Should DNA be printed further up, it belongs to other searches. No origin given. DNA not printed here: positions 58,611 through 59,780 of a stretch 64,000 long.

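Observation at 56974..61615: Winged-helix/FHA regulator next to two tandem 623-aa paralogs that combine a BNR propeller with an unassigned six-fold ~46-aa repeat array, each with a duplicated purine-rich leader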

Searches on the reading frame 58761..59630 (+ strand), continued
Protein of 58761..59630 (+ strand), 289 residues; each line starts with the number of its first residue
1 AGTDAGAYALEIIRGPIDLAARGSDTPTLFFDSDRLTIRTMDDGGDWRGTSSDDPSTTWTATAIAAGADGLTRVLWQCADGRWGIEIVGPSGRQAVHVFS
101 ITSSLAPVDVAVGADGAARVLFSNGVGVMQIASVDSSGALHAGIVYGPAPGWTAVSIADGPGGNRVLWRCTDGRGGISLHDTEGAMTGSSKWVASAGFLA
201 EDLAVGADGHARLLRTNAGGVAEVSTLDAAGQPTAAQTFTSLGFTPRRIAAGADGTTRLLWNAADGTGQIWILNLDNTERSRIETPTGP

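Call 33: search_protein_families(library=pfam, proteins=[P0033, P0068, P0070, P0089, P0112, P0080, P0121], max_evalue=0.001)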
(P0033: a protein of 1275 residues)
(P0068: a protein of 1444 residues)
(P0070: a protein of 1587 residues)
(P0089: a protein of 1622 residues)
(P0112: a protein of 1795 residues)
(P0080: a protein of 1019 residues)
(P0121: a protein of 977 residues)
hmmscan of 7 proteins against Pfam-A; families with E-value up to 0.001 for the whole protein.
P0033 (1275 aa): 4 families
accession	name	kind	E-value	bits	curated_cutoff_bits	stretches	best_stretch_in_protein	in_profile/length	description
PF09286.16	Pro-kuma_activ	-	1.5e-23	84.1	23.5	1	56-181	15-142/143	Pro-kumamolisin, activation domain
PF00041.27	fn3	-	7.7e-15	55.3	25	2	906-989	2-83/84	Fibronectin type III domain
PF21910.2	GH85_C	-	2.8e-05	24.9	27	0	823-849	16-42/95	GH85 endohexosaminidases, C-terminal domain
PF24489.1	Ig_J_second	-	0.0001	22.8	27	0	869-890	65-86/105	Tip attachment protein J second Ig-like domain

P0068 (1444 aa): 2 families
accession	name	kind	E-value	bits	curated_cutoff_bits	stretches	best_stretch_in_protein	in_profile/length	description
PF15902.12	Sortilin-Vps10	-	3.5e-22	79.2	33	3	477-597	3-116/446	Sortilin, neurotensin receptor 3,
PF18911.6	PKD_4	-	0.00014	22.3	27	1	1088-1151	23-76/85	PKD domain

P0070 (1587 aa): 3 families
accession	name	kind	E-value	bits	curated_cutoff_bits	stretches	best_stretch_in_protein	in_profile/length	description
PF03160.20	Calx-beta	-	1.4e-21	77.2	27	1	1199-1308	6-119/119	Calx-beta domain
PF13004.13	BACON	-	2e-07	31.3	25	1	1057-1104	7-60/61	Putative binding domain, N-terminal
PF01483.27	P_proprotein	-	1.7e-05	25.2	21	0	1008-1049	44-84/86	Proprotein convertase P-domain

P0089 (1622 aa): 4 families
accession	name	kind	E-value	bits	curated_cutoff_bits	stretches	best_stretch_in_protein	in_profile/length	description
PF25778.1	DUF7948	-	4.7e-63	213.5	27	1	51-247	1-213/214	Domain of unknown function (DUF7948)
PF06739.17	SBBP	-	3.3e-38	129.8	20.5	6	697-735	2-38/38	Beta-propeller repeat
PF15902.12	Sortilin-Vps10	-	6.5e-30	104.7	33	2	487-591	2-116/446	Sortilin, neurotensin receptor 3,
PF02012.26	BNR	-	3.3e-06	26.7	27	0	392-402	1-11/12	BNR/Asp-box repeat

P0112 (1795 aa): 12 families
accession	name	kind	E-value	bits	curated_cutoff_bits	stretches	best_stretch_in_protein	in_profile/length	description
PF25390.1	WD40_RLD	-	7.2e-77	259.6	150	2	1070-1307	110-359/363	RCC1-like domain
PF00415.24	RCC1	-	3.5e-75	248.9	21.7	7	1215-1262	1-50/50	Regulator of chromosome condensation (RCC1) repeat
PF13540.12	RCC1_2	-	3.6e-38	128.9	22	4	1249-1277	1-29/30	Regulator of chromosome condensation (RCC1) repeat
PF00041.27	fn3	-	3.9e-38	130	25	4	1423-1505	2-82/84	Fibronectin type III domain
PF09286.16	Pro-kuma_activ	-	2.3e-24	86.7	23.5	1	56-190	4-139/143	Pro-kumamolisin, activation domain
PF21910.2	GH85_C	-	1.3e-19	70.9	27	0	1428-1498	11-83/95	GH85 endohexosaminidases, C-terminal domain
PF01108.23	Tissue_fac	-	3.3e-10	40.2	27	0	700-782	16-105/107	Tissue factor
PF16656.11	Pur_ac_phosph_N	-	9.5e-07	29.7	30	1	1427-1499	6-87/93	Purple acid Phosphatase, N-terminal domain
PF10179.15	NDNF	-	1e-06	29.3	27.3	0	1463-1495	80-112/127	Neuron-derived neurotrophic factor, first Fn(III) domain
PF25384.1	Alsin_RLD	-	1.5e-06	28.2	100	0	1071-1143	245-319/405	Alsin RCC1-like domain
PF24489.1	Ig_J_second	-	1.1e-05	25.8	27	0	1476-1499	62-85/105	Tip attachment protein J second Ig-like domain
PF25788.1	Ig_Rha78A_N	-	0.00041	21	27.4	0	1029-1062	64-98/105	Rha78A-like, N-terminal immunoglobulin domain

P0080 (1019 aa): 1 family
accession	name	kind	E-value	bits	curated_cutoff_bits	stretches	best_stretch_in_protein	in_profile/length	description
PF07483.16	W_rich_C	-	9.9e-05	22.8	26.2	0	104-147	34-77/105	Tryptophan-rich Synechocystis species C-terminal domain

P0121 (977 aa): 2 families
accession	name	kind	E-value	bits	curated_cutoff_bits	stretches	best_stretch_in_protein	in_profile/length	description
PF00089.32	Trypsin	-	2e-06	28.2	20.6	1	732-927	17-189/220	Trypsin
PF21392.3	COQ9_N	-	2.3e-05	24.5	27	0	174-187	17-30/31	Ubiquinone biosynthesis protein COQ9, N-terminal domain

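Call 85: search_protein_families(library=pfam, proteins=[L006:735-3290:-], max_evalue=0.001)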
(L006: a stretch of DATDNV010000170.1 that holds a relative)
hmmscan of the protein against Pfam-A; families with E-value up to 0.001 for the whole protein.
L006:735-3290:- (852 aa): 6 families
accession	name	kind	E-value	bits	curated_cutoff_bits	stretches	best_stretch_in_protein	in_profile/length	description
PF00069.31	Pkinase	-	4.6e-49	167.6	31.7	1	7-264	1-256/263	Protein kinase domain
PF07714.23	PK_Tyr_Ser-Thr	-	1.1e-34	120.4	23.1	1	9-261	3-250/258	Protein tyrosine and serine/threonine kinase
PF07676.18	PD40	-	9.7e-10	38.6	20.9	0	327-350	2-25/38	WD40-like Beta Propeller Repeat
PF01636.29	APH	-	1e-07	32.4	23.2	1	120-155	165-201/239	Phosphotransferase enzyme family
PF00400.38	WD40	-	1.6e-06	28.8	27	0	637-652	15-30/39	WD domain, G-beta repeat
PF03109.22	ABC1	-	3.8e-06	26.7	22.9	1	69-155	134-218/244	ABC1 atypical kinase-like domain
